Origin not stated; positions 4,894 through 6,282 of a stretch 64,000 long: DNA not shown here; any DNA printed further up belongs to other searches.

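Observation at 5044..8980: Bacteroidales type-V-pilus-like module (DUF3575-like OM protein + two lipoproteins) carried by a phage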

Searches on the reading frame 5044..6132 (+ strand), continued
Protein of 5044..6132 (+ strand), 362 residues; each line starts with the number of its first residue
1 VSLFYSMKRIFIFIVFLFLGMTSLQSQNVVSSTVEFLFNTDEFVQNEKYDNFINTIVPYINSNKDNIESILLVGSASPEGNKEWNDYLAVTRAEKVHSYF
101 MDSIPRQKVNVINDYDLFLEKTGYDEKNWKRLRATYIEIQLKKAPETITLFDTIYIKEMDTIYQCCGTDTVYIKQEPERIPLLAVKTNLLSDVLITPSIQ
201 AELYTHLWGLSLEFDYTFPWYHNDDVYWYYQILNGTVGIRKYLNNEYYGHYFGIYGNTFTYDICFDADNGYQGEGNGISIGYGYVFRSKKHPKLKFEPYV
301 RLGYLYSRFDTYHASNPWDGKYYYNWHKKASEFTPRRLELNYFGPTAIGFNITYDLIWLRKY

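Call 100: search_solved_structures(query=window:5062-6129:+, max_evalue=1)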
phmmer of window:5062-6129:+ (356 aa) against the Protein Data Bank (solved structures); distinct sequences matched with E-value up to 1: 7.
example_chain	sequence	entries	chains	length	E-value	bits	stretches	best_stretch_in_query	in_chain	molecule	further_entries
4g4v_A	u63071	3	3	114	0.058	15.7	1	51-131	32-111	Peptidoglycan-associated lipoprotein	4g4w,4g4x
5lkw_A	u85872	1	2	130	0.084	15.2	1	19-129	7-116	Putative OmpA family lipoprotein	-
3e0h_A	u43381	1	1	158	0.19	14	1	223-326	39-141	uncharacterized protein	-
5kax_A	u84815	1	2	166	0.22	13.8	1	223-327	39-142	CTR107 protein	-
9rtl_A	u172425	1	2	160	0.22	13.8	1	223-313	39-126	AraC effector-binding domain-containing protein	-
2kcu_A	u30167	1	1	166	0.22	13.8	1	223-327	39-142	protein CtR107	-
5n2c_A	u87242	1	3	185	0.66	12.2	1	29-128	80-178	Putative OmpA family lipoprotein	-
